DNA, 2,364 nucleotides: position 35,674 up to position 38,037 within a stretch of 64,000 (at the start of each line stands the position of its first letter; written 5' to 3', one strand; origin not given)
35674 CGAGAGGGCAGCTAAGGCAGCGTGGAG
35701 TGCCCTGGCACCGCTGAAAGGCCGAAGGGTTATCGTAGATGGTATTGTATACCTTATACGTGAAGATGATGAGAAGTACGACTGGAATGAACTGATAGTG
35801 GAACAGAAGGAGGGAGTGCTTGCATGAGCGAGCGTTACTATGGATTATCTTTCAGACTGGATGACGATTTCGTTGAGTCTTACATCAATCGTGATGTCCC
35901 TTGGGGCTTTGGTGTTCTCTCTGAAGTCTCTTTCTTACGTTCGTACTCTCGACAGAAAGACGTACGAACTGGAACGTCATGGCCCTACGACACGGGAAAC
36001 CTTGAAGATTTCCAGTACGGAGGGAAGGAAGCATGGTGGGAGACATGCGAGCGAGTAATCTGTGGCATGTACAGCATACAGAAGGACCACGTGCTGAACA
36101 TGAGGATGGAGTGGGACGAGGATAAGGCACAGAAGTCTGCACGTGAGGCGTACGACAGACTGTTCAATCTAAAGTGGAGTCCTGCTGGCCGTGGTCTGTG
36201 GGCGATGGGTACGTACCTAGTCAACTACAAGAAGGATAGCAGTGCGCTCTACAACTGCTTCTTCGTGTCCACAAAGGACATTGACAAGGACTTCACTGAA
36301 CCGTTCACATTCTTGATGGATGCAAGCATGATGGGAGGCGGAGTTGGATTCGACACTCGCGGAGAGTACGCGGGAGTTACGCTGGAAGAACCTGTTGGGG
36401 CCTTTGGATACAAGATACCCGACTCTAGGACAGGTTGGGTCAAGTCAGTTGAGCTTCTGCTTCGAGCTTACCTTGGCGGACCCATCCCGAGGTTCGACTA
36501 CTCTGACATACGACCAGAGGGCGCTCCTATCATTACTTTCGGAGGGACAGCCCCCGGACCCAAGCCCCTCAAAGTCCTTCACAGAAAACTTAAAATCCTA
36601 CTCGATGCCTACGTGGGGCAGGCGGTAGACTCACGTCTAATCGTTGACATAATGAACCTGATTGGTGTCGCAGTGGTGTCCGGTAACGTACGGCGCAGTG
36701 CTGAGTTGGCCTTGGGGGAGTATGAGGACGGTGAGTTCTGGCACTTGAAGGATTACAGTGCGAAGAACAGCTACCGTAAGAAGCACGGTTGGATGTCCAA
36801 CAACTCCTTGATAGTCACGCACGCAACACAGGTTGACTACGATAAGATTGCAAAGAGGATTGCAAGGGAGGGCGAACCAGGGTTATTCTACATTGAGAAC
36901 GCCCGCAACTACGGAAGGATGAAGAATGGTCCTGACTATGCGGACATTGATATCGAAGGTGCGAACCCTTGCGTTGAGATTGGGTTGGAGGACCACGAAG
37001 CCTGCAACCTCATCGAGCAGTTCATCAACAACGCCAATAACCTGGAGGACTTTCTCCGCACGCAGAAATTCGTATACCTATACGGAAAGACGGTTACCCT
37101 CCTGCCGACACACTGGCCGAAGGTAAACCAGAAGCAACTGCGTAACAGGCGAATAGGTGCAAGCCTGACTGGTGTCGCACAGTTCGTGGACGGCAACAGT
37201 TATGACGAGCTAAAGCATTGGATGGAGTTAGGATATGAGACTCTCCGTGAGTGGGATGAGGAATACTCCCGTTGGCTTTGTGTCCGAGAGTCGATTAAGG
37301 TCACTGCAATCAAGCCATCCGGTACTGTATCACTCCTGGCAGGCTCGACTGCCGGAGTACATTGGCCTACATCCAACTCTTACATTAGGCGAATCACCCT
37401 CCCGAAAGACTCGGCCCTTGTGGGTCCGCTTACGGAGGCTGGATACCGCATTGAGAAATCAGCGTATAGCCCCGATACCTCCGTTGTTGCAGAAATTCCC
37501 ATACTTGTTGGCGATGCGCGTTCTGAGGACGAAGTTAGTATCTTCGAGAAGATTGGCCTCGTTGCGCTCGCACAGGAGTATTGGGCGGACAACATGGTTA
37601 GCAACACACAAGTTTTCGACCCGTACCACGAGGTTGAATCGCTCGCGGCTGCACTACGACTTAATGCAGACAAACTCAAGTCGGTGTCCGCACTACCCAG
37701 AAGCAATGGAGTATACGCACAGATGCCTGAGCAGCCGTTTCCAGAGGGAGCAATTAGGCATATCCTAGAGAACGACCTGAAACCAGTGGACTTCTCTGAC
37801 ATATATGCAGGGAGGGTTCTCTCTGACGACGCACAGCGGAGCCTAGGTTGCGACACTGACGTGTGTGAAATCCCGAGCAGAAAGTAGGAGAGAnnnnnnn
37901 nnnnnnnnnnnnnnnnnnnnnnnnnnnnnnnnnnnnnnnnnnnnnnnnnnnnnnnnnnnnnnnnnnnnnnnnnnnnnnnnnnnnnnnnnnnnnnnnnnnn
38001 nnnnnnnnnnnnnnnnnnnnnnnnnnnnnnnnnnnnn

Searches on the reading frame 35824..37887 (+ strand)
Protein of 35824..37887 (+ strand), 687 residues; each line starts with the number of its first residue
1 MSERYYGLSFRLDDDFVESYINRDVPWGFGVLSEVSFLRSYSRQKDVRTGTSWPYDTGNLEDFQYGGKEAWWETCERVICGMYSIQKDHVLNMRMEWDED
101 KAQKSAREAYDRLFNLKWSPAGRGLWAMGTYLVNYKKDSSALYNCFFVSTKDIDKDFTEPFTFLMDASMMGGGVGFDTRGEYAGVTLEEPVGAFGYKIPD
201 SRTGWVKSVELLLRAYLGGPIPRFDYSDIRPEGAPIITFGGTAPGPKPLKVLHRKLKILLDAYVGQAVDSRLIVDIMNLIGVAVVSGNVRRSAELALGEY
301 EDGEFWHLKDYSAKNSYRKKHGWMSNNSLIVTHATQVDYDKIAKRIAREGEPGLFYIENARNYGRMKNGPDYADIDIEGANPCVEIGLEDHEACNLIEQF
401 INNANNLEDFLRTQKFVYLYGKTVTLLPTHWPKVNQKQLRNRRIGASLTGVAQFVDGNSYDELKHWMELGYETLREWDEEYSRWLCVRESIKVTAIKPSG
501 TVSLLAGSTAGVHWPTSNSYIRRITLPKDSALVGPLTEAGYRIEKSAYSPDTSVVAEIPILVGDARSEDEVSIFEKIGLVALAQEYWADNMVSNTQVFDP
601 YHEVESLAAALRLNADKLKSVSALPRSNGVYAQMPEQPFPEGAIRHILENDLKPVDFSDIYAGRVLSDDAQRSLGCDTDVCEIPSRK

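Call 11: search_protein_families(library=pfam, proteins=[window:35824-37887:+], max_evalue=0.001)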
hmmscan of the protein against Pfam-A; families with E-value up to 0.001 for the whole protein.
window:35824-37887:+ (687 aa): 3 families
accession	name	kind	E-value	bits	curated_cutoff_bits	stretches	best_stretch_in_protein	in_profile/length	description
PF17975.6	RNR_Alpha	-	5.7e-24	85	26.4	1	66-130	37-101/101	Ribonucleotide reductase alpha domain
PF21995.1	RNR-II_ins_dom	-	3.1e-09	37.5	27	1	193-250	34-97/107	B12-dependent ribonucleotide reductase, insertion domain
PF02867.20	Ribonuc_red_lgC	-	7.3e-09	35.2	23.9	1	339-454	173-294/523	Ribonucleotide reductase, barrel domain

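Call 12: search_dna_similar(query=window:35824-37887:+, collection=phages, mode=protein, max_rows=15)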
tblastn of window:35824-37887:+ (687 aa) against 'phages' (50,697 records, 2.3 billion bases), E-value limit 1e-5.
Records with a match: 1224; places in all: 1224; records where one place covers at least 80% of the query: 1168.
Best place of each record, by identity: <60% 1224.
By first word of the organism name: Mycobacterium 709; Streptomyces 303; Rhodococcus 47; Gordonia 28; Roseobacter 23; Pseudomonas 15; Thermus 13; Synechococcus 11; Nodularia 9; Rhizobium 8; and 24 more.
By host as written in the record: Mycobacterium smegmatis mc2 155 524; Mycobacterium smegmatis mc#155 96; Streptomyces griseus ATCC 10137 82; Streptomyces lividans JI 1326 60; Rhodococcus erythropolis RIA 643 37; - 36; Mycobacterium smegmatis mc2155 30; Gordonia terrae 3612 24; and 113 more.
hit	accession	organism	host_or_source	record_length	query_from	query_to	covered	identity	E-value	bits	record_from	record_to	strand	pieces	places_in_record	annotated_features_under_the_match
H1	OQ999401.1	Actinomycetia phage DSL-LC01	Actinomycetia bacterium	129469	8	683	98%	46.0%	0e+0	595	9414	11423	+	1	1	ribonucleoside-triphosphate reductase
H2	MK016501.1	Mycobacterium phage Nebkiss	Mycobacterium smegmatis mc2 155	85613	8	683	98%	45.3%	3e-170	546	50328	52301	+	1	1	88: ribonucleotide reductase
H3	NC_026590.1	Mycobacterium phage Gaia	Mycobacterium smegmatis mc2 155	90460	8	683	98%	45.3%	3e-170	546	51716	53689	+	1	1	89: ribonucleotide reductase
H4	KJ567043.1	Mycobacterium phage Gaia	Mycobacterium smegmatis mc2 155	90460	8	683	98%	45.3%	3e-170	546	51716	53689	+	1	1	89: ribonucleotide reductase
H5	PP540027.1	Maribacter phage Panino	Maribacter halichondriae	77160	26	656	92%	34.0%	5e-79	281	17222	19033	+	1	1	ribonucleotide reductase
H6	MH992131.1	Thermus phage TSP4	Thermus sp. TC4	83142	29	686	96%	29.2%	3e-24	214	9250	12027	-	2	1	ribonucleoside-triphosphate reductase (x2)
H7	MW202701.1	Caudoviricetes sp.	Manatee Spring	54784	113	683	83%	32.9%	2e-64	238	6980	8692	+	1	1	rnr iI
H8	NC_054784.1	Mycobacterium phage Pharaoh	Mycobacterium smegmatis mc2 155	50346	15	683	97%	27.6%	5e-47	186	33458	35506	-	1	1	46: ribonucleotide reductase | 47: hypothetical protein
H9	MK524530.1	Mycobacterium phage Pharaoh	Mycobacterium smegmatis mc2 155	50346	15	683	97%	27.6%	5e-47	186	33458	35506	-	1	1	46: ribonucleotide reductase | 47: hypothetical protein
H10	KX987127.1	Thermus phage G20c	Thermus thermophilus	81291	32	683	95%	28.1%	2e-22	191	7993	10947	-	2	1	ribonucleoside-triphosphate reductase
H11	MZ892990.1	Roseobacter phage CRP-345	Rhodobacteraceae bacterium FZCC0042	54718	63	683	90%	29.4%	2e-52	202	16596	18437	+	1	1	putative ribonucleoside-diphosphate reductase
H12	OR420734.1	Roseobacter phage CRP-804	Paracoccaceae bacterium strain FZCC0196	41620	60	683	91%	29.3%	2e-47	187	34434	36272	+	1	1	hypothetical protein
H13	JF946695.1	Mycobacterium phage SWU1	Mycobacterium smegmatis mc2 155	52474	6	639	92%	28.6%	2e-49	193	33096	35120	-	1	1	hypothetical protein (x2)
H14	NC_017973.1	Mycobacterium phage SWU1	Mycobacterium smegmatis mc2 155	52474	6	639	92%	28.6%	2e-49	193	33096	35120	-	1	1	ribonucleotide reductase | hypothetical protein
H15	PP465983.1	Mycobacterium phage MS619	Mycolicibacterium smegmatis MC2 155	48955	18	639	91%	29.1%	3e-48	189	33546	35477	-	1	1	ribonucleotide reductase | hypothetical protein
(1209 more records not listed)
